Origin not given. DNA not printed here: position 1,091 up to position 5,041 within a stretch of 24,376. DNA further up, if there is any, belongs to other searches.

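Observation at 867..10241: Four-gene secreted cargo operon: T9SS beta-propeller protein + split YD-repeat shell + RHS toxin + immunity candidate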

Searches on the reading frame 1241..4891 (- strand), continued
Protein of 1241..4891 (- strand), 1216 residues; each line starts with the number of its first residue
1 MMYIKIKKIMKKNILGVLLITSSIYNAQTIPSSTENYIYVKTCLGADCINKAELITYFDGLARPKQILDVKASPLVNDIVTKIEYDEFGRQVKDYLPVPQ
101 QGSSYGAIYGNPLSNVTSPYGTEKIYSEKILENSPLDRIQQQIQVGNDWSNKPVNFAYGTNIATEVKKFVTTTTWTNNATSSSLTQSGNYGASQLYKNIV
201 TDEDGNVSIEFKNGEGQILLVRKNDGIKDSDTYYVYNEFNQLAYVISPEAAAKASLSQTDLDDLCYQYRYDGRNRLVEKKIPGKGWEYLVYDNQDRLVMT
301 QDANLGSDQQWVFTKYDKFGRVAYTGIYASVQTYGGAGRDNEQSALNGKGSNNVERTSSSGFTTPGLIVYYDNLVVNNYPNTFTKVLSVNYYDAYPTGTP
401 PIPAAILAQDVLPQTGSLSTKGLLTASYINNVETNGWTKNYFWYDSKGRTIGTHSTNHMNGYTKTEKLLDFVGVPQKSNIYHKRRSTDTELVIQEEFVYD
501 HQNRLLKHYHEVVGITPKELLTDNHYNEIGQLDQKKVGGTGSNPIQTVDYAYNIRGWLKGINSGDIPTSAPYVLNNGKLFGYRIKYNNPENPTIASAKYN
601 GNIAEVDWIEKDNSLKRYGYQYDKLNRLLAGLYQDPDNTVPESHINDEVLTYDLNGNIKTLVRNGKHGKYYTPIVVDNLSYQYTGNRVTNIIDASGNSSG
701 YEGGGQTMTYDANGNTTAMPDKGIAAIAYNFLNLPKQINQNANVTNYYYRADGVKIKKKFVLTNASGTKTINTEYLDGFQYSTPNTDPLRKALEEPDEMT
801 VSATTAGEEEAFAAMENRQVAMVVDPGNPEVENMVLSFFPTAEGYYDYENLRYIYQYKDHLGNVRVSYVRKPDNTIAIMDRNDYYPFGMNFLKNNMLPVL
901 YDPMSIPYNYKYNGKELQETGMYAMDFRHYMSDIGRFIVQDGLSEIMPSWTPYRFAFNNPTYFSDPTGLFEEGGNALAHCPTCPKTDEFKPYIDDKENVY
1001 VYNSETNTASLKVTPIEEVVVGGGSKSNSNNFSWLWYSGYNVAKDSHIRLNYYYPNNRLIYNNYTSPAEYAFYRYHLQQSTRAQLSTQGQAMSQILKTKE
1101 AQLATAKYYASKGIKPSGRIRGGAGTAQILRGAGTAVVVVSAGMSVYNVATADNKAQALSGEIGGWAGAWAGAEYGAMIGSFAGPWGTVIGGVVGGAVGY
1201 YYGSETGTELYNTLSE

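Call 49: predict_structure(alignment_id=A3)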
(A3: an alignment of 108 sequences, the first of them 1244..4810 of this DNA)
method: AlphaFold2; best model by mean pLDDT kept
length: 1189 residues; sequences in the alignment: 108
mean_pLDDT: 73.2   pTM: 0.72
mean pLDDT of the five models: 73.2, 71.6, 71.4, 70.8, 70.6
residues with pLDDT >= 90: 524; 70-90: 290; 50-70: 70; < 50: 305
segments of 3 or more residues with pLDDT < 50: 870-872, 885-1075, 1086-1189
pLDDT, mean of each block of 10 residues (from residue 1): 72 86 87 89 90 92 91 89 83 88 90 94 95 96 96 95 97 95 95 92 95 96 93 93 96 91 95 95 96 95 96 96 92 92 94 95 94 93 86 90 92 95 95 95 93 96 96 91 94 94 92 85 91 90 83 92 92 92 88 91 90 85 89 88 83 88 88 80 90 88 92 90 90 86 87 79 68 64 54 53 72 90 89 74 86 76 63 55 47 36 34 33 33 28 26 35 32 34 29 27 26 26 27 27 29 30 35 47 48 28 29 25 25 26 25 23 22 26 26
secondary structure, 60 per line:
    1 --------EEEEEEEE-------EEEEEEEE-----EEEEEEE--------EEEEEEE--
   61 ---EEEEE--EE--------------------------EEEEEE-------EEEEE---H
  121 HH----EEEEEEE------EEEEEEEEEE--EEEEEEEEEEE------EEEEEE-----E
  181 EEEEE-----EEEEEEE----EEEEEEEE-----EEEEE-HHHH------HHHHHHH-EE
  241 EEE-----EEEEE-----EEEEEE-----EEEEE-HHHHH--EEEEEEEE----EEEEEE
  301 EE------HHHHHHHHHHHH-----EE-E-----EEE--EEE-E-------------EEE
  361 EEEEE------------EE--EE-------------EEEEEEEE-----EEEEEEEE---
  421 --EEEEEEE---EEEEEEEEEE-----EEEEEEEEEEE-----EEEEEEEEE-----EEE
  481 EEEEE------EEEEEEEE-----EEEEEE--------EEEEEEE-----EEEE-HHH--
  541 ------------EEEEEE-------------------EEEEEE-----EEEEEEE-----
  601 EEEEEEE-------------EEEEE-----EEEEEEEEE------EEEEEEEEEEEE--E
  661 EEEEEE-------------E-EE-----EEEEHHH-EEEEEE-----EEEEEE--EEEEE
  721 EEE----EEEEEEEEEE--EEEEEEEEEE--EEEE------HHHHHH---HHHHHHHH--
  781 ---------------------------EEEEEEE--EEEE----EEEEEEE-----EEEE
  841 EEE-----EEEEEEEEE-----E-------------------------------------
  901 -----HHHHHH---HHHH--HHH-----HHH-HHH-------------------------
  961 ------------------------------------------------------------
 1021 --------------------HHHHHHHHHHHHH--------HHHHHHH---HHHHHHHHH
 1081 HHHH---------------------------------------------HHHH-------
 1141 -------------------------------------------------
elements in order (helices of 4 or more, strands of 3 or more residues): E9-16 E24-31 E37-43 E52-58 E64-68 E99-104 E112-116 E127-133 E140-149 E152-162 E169-174 E180-185 E191-197 E202-209 E215-219 H221-224 H231-237 E239-243 E249-253 E259-264 E270-274 H276-280 E283-290 E295-302 H309-320 E335-337 E340-342 E358-365 E397-404 E410-417 E423-429 E433-442 E448-458 E464-472 E478-485 E492-499 E505-510 E519-525 E531-534 E553-558 E578-583 E589-595 E601-607 E621-625 E631-639 E646-657 E660-666 E689-692 E697-702 E708-713 E716-723 E728-737 E740-749 E752-755 H762-767 H771-778 E808-814 E817-820 E825-831 E837-843 E849-857 H906-911 H915-918 H1041-1053 H1062-1068 H1072-1084 H1130-1133

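Call 51: fold_search(model_id=the predicted structure, library=pdb)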
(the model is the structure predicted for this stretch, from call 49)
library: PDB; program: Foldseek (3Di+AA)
matches with E <= 10: 421; with E <= 0.001: 55
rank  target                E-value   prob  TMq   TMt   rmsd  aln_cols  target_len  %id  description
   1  8uxt                  7.1e-24  1.00  0.20  0.17  32.3      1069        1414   13  Acinetobacter baumannii Tse15 Rhs effector, toxin cleavage mutant (D1369N, D1391N) (released 2024-10-09)
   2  8uy4_A                2.9e-22  1.00  0.12  0.11  30.4      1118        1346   13  Acinetobacter baumannii Tse15 Rhs effector (released 2024-10-09)
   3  8qja_B                3.0e-22  1.00  0.13  0.15  31.1      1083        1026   12  T6SS-linked Rhs repeat protein - Advenella mimigardefordensis VgrG-Rhs core (released 2024-09-25)
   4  8qja_A                3.0e-22  1.00  0.12  0.14  32.1      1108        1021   13  T6SS-linked Rhs repeat protein - Advenella mimigardefordensis VgrG-Rhs core (released 2024-09-25)
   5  7q97_A                6.6e-22  1.00  0.17  0.19  33.7      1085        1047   10  Structure of the bacterial type VI secretion system effector RhsA. (released 2021-12-22)
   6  8cp6_B                8.5e-22  1.00  0.19  0.21  30.8      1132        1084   12  Type six secretion system exported effector 5 (Tse5) (released 2023-12-06)
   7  8qjc                  1.3e-21  1.00  0.31  0.35  21.3       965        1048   13  T6SS-linked Rhs repeat protein - Salmonella bongori Rhs-core domain with toxin domain (released 2024-09-25)
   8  8qja_D                1.9e-21  1.00  0.14  0.16  30.2      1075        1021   13  T6SS-linked Rhs repeat protein - Advenella mimigardefordensis VgrG-Rhs core (released 2024-09-25)
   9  8qjb_A                2.1e-21  1.00  0.21  0.23  24.5       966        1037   12  T6SS-linked Rhs repeat protein - Salmonella bongori Rhs-core domain extended N-terminus (released 2024-09-25)
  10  8qjd_B                2.4e-21  1.00  0.28  0.32  21.8       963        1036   13  T6SS-linked Rhs repeat protein - Salmonella bongori Rhs-core domain (released 2024-09-25)
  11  6h6g                  2.9e-21  1.00  0.44  0.26   7.1      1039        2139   12  Crystal Structure of TcdB2-TccC3 without hypervariable C-terminal region (released 2018-10-03)
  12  8qja_C                3.1e-21  1.00  0.13  0.14  31.4      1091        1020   13  T6SS-linked Rhs repeat protein - Advenella mimigardefordensis VgrG-Rhs core (released 2024-09-25)
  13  6suf_F                4.5e-21  1.00  0.45  0.26   8.7      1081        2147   13  Structure of Photorhabdus luminescens Tc holotoxin pore (released 2019-11-06)
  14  6suq                  7.8e-21  1.00  0.45  0.26   7.0      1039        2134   11  Crystal Structure of TcdB2-TccC3-TEV (released 2019-12-04)
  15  4o9x                  8.2e-21  1.00  0.43  0.26   8.1      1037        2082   12  Crystal Structure of TcdB2-TccC3 (released 2014-02-26)
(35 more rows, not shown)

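Call 53: find_encoding_contigs(protein=P0132, flank=8000, max_places=3)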
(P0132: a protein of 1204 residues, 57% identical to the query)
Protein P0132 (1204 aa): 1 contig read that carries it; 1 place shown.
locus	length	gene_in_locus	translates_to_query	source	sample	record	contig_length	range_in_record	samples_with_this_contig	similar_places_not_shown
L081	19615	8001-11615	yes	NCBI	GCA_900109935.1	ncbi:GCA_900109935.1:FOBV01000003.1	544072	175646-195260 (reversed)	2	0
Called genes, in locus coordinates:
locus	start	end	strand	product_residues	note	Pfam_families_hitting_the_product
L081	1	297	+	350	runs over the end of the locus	PF00144:Beta-lactamase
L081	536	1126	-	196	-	PF00027:cNMP_binding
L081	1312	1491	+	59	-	-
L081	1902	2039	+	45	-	-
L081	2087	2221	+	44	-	-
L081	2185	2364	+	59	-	-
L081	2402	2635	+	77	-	-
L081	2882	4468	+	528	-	PF18962:Por_Secre_tail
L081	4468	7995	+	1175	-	-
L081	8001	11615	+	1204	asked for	PF20041:DUF6443, PF13488:Gly-zipper_Omp (weak)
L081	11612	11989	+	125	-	-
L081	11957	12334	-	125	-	PF01381:HTH_3, PF12844:HTH_19, PF13443:HTH_26 (weak), PF13560:HTH_31 (weak)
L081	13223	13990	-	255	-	PF23023:Anti-Pycsar_Apyc1, PF00753:Lactamase_B, PF12706:Lactamase_B_2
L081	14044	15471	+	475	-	-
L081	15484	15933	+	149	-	PF13185:GAF_2, PF01590:GAF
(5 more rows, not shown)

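Call 54: find_encoding_contigs(protein=P0166, flank=8000, max_places=3)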
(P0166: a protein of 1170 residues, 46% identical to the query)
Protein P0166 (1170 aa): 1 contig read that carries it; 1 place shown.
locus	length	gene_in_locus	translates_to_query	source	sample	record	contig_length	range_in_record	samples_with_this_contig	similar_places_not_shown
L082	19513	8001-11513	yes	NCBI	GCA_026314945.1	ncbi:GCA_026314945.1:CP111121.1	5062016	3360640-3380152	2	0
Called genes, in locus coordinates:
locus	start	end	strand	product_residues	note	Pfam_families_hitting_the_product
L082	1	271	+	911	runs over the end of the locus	PF13620:CarboxypepD_reg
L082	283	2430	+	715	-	PF18942:DUF5689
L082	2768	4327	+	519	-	PF18962:Por_Secre_tail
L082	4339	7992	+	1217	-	PF19404:DUF5977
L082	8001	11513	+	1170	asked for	PF20041:DUF6443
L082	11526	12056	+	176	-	-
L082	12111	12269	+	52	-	-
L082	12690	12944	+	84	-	-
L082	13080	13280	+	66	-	-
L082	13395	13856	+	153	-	-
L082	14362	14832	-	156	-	PF20420:DUF6702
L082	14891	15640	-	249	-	PF18306:LDcluster4, PF03641:Lysine_decarbox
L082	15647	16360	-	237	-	PF00483:NTP_transferase, PF12804:NTP_transf_3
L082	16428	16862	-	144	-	PF22740:PapZ_C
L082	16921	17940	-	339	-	PF01636:APH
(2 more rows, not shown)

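Call 66: find_encoding_contigs(protein=P0121, flank=10000, max_places=3)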
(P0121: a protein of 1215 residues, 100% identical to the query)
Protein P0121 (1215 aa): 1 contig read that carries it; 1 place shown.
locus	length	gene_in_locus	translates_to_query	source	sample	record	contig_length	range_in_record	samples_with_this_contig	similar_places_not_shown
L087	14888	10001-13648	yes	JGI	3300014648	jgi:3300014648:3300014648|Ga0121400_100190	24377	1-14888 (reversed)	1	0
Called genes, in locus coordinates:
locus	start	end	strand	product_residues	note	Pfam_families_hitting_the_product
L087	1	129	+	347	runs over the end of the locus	-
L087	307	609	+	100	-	PF12964:DUF3853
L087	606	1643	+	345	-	PF13481:AAA_25 (weak)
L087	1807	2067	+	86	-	-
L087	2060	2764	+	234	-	PF13155:Toprim_2, PF13362:Toprim_3 (weak)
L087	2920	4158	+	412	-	PF01076:Mob_Pre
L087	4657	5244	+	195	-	-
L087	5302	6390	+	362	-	PF18962:Por_Secre_tail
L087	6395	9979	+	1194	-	PF05593:RHS_repeat (weak), PF19404:DUF5977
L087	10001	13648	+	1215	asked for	PF20041:DUF6443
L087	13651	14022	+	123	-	-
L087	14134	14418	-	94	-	-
